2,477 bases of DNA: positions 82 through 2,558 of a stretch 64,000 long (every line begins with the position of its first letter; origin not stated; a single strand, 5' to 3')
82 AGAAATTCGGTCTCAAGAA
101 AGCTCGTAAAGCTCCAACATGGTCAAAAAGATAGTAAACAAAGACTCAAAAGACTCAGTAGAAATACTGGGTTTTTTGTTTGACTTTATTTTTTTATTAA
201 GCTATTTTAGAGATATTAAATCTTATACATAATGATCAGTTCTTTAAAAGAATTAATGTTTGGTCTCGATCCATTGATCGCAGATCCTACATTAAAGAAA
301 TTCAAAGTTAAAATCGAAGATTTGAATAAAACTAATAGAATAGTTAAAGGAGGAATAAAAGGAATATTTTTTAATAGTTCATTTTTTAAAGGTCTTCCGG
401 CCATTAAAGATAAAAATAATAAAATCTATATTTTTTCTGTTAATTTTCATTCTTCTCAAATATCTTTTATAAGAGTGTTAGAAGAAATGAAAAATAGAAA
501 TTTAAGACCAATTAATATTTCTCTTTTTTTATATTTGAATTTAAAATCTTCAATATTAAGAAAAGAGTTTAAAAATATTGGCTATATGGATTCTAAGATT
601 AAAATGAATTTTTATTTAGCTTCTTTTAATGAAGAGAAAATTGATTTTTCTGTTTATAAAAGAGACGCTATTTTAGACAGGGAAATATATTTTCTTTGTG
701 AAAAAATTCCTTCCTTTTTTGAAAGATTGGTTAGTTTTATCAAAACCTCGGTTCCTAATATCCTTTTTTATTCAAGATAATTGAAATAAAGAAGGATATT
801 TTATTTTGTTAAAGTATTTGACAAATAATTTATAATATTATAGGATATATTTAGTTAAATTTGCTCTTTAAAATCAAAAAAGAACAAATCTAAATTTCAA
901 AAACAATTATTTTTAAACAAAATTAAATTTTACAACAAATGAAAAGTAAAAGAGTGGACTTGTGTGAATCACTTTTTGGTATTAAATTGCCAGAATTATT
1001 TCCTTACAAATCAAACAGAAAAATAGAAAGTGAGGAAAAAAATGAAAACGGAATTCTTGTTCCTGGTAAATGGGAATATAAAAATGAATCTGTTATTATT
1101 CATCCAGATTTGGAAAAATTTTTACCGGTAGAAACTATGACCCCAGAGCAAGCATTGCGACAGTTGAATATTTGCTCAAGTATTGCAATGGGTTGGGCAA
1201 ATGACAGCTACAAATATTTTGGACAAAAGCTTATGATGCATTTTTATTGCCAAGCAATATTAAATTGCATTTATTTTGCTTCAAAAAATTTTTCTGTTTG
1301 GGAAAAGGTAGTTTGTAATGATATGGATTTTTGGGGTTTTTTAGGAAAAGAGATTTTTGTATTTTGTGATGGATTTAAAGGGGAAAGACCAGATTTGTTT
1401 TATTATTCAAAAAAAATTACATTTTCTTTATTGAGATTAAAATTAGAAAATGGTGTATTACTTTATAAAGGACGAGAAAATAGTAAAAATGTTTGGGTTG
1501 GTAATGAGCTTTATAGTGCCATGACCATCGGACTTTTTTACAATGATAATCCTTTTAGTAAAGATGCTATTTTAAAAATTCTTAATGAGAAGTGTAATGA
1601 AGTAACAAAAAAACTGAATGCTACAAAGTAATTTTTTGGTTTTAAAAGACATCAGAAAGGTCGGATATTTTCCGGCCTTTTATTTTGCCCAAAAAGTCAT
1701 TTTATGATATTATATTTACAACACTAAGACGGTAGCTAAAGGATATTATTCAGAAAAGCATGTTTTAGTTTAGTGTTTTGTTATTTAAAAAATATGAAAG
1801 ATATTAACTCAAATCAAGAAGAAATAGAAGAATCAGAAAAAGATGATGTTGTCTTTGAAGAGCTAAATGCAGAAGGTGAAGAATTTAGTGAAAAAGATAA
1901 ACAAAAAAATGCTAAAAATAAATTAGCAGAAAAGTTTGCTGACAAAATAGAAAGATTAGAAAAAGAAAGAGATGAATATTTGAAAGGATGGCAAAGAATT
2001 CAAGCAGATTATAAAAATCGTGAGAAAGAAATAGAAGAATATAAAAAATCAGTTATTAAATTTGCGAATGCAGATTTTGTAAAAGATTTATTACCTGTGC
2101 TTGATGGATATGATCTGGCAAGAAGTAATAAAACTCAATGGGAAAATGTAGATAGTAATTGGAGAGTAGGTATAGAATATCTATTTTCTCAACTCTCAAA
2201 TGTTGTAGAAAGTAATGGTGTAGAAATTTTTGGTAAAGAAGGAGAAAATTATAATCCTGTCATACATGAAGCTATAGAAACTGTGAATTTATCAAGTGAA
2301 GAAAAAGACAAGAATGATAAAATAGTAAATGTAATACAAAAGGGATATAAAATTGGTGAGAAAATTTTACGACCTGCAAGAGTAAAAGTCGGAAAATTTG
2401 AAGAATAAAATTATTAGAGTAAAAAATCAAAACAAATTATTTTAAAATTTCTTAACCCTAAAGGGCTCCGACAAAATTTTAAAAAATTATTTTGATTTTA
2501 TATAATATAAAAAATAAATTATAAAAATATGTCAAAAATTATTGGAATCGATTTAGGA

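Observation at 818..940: Promoter plus structured-leader module of about 120 bp reused in three copies in front of divergent genes (copy R1)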

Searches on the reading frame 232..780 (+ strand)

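Call 57: search_protein_families(library=pfam, proteins=[window:232-780:+], max_evalue=0.001)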
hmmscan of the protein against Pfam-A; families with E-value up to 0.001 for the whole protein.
window:232-780:+ (182 aa): 0 families

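Call 111: search_protein_families(library=ncbifam, proteins=[window:232-777:+], max_evalue=0.1)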
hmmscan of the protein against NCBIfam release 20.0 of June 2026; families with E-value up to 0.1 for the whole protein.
window:232-777:+ (182 aa): 1 family
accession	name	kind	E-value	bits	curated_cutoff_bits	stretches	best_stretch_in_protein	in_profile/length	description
NF005335.0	PRK06856.1-1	equivalog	0.055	13.7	180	1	77-139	36-98/136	DNA polymerase III subunit psi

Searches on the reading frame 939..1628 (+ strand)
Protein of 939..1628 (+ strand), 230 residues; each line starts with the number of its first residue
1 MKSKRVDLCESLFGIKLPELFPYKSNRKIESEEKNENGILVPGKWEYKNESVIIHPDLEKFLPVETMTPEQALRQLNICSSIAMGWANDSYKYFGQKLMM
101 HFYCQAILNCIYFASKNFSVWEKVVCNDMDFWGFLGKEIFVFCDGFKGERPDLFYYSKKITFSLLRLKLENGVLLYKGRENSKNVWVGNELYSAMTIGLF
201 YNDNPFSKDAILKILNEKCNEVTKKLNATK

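Call 18: search_protein_families(library=pfam, proteins=[window:939-1628:+], max_evalue=1)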
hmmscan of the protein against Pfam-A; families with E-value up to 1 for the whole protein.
seq(230 aa): 0 families

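Call 39: find_homologous_proteins(query=window:939-1628:+, max_evalue=0.001)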
Query window:939-1628:+ (230 aa): 2 proteins with E <= 0.001 among 147 candidates.
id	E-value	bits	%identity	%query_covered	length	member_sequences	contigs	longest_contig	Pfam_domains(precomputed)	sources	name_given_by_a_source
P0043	4.2e-154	529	100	100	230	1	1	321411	-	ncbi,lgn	ncbi:MAG: hypothetical protein WCO35_01000 [Candidatus Nomurabacteria bacterium]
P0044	1.3e-122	426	81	100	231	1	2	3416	-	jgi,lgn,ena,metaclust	metaclust:\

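Call 51: search_protein_families(library=phrogs, proteins=[window:939-1628:+], max_evalue=0.1)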
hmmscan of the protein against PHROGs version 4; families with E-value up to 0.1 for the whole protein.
window:939-1628:+ (230 aa): 0 families

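Call 111: search_protein_families(library=ncbifam, proteins=[window:939-1628:+], max_evalue=0.1)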
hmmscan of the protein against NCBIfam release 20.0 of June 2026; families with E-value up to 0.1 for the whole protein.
window:939-1628:+ (230 aa): 0 families

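Call 112: search_protein_families(library=padloc, proteins=[window:939-1628:+], max_evalue=0.1)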
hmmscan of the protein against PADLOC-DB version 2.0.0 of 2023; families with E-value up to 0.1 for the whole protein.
window:939-1628:+ (230 aa): 0 families

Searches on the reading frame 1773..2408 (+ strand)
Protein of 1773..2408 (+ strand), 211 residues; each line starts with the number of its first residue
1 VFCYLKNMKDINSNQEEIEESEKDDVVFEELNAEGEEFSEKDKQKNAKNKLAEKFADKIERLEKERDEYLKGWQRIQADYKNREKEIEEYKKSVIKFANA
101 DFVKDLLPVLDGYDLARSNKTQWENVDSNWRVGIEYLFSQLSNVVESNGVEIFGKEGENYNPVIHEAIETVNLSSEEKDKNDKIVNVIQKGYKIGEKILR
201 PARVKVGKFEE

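Call 57: search_protein_families(library=pfam, proteins=[window:1773-2408:+], max_evalue=0.001)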
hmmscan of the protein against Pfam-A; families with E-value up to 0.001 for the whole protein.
window:1773-2408:+ (211 aa): 2 families
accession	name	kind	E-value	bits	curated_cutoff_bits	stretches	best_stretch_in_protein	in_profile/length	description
PF01025.24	GrpE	-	5.8e-36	124.1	25.8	1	42-208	3-165/165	GrpE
PF13769.11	Virulence_fact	-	0.00021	22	25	1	42-107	14-77/81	Virulence factor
